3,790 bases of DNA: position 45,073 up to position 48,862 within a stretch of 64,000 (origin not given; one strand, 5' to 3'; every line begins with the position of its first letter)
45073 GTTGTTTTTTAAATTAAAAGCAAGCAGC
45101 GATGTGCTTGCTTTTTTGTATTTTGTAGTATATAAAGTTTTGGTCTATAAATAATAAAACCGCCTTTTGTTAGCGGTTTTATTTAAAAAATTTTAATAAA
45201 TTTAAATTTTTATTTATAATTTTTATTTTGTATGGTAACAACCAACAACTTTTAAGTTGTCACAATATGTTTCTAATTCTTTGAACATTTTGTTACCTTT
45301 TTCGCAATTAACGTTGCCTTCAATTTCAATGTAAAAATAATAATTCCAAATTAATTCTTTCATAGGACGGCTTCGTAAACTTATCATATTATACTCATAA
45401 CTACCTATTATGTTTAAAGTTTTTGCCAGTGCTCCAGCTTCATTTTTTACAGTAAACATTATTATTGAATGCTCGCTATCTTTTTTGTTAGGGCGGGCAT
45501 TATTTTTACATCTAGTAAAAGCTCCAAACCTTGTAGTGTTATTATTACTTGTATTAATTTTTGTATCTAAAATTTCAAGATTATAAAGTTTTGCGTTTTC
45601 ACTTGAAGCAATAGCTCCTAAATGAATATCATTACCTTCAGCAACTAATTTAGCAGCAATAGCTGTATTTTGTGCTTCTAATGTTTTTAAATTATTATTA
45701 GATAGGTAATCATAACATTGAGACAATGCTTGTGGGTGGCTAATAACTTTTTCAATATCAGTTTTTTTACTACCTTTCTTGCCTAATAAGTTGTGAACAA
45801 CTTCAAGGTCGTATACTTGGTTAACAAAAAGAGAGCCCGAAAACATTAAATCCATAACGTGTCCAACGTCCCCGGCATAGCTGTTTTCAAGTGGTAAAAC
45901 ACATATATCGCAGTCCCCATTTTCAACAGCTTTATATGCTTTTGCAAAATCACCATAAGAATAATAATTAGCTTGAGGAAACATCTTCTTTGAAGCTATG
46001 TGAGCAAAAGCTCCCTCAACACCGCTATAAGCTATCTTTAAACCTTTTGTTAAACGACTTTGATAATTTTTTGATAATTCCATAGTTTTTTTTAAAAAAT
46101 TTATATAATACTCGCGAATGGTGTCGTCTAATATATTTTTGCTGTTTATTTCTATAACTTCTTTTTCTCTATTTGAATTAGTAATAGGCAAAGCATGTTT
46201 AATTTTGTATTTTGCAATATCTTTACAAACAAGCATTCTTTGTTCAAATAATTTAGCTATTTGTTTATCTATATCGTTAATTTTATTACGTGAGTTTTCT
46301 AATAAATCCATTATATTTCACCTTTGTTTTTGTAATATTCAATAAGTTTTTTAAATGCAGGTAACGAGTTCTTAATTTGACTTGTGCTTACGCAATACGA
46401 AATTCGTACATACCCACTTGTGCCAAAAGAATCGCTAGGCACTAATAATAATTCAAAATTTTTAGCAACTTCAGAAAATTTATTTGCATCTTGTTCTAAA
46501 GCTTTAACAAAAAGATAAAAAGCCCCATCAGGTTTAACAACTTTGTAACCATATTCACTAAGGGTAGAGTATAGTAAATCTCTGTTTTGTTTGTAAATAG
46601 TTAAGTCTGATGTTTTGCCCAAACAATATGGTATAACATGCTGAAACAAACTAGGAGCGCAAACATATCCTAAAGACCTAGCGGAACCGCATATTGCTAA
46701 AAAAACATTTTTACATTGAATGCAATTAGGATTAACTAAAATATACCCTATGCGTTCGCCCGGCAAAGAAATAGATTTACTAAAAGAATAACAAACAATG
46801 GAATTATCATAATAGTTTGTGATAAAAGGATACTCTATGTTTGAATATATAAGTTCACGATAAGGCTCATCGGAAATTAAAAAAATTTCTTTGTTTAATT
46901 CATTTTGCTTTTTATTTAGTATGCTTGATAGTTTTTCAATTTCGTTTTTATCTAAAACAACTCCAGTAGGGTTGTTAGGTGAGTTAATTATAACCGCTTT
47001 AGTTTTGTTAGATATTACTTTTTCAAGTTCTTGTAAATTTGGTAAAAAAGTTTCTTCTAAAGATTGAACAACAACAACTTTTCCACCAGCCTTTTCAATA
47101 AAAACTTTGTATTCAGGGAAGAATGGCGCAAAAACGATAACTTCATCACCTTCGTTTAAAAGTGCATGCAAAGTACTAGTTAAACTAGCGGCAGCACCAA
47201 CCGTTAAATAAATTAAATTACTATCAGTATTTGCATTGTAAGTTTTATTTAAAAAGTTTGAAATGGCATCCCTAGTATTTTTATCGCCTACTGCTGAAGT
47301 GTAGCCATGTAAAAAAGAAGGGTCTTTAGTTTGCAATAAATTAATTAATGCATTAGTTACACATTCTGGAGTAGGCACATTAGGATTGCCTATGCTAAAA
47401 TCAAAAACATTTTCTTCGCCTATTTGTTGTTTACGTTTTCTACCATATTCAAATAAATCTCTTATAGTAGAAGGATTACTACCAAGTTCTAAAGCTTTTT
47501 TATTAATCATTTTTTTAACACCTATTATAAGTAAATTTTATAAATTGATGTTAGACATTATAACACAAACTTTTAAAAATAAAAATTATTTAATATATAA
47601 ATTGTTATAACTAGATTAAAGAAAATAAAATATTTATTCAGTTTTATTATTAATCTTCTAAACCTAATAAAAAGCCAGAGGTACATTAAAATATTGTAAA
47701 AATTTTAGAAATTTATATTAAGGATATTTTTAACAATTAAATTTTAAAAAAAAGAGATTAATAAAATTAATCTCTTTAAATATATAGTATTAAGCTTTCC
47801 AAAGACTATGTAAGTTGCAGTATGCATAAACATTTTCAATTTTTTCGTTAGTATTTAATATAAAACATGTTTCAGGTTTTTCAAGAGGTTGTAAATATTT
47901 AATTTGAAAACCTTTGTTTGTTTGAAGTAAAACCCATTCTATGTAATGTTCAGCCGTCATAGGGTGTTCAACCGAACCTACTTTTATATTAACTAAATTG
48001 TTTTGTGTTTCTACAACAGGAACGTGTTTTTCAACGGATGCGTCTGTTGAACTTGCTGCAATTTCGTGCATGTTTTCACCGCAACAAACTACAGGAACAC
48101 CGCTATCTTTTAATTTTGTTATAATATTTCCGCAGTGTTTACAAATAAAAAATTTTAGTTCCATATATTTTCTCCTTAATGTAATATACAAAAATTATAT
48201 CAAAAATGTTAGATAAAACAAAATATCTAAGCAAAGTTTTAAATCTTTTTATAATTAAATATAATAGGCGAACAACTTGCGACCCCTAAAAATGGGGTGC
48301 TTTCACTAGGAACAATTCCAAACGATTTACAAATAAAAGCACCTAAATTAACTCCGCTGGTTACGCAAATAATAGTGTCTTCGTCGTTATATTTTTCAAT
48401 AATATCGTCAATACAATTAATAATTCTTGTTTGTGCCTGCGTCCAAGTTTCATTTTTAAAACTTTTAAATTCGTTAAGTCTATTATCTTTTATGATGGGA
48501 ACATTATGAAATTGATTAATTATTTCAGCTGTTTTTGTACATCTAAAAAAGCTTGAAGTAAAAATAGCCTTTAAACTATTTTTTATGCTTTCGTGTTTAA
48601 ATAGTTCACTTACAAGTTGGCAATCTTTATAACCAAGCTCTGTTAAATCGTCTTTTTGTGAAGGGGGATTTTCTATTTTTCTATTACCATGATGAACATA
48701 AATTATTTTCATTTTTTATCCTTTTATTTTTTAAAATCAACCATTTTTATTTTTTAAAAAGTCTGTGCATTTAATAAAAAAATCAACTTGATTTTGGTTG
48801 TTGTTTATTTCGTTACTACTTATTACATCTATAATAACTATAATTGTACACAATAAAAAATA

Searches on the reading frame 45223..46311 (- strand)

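Call 81: search_protein_families(library=pfam, proteins=[window:45223-46311:-], max_evalue=0.00001)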
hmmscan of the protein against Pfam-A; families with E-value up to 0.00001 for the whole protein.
window:45223-46311:- (362 aa): 2 families
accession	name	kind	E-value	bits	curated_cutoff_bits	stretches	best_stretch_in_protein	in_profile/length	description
PF00800.23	PDT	-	5.7e-48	163.5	25.2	1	93-267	1-178/181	Prephenate dehydratase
PF01817.26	CM_2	-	1.6e-16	60.7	27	1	8-84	2-79/80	Chorismate mutase type II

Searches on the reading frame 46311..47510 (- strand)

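Call 81: search_protein_families(library=pfam, proteins=[window:46311-47510:-], max_evalue=0.00001)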
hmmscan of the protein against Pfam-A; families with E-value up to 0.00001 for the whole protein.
window:46311-47510:- (399 aa): 4 families
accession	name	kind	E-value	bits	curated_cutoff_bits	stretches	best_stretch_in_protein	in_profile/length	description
PF00155.27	Aminotran_1_2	-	1.6e-50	172.8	19.7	1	34-381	2-356/361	Aminotransferase class I and II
PF01053.26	Cys_Met_Meta_PP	-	1.1e-07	31.2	27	1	100-194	71-162/381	Cys/Met metabolism PLP-dependent enzyme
PF00266.25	Aminotran_5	-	1.1e-06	28.3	21.5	1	78-194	47-164/371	Aminotransferase class-V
PF01041.23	DegT_DnrJ_EryC1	-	9.3e-06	25.5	19.8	0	105-193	48-133/360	DegT/DnrJ/EryC1/StrS aminotransferase family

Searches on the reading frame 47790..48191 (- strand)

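Call 81: search_protein_families(library=pfam, proteins=[window:47790-48191:-], max_evalue=0.00001)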
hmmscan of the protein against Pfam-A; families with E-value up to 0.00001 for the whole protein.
window:47790-48191:- (133 aa): 2 families
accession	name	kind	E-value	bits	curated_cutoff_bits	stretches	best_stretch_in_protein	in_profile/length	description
PF01880.24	Desulfoferrodox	-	3.1e-19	69.8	22.2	1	49-132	2-96/98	Desulfoferrodoxin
PF06397.17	Desulfoferrod_N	-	1e-06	28.7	23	1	13-43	5-35/36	Desulfoferrodoxin, N-terminal domain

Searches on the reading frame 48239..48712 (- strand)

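Call 81: search_protein_families(library=pfam, proteins=[window:48239-48712:-], max_evalue=0.00001)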
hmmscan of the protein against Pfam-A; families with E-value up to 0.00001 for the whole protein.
window:48239-48712:- (157 aa): 1 family
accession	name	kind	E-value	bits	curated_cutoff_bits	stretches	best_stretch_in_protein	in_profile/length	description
PF00300.27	His_Phos_1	-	1.2e-14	54.8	21.7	1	22-82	24-80/194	Histidine phosphatase superfamily (branch 1)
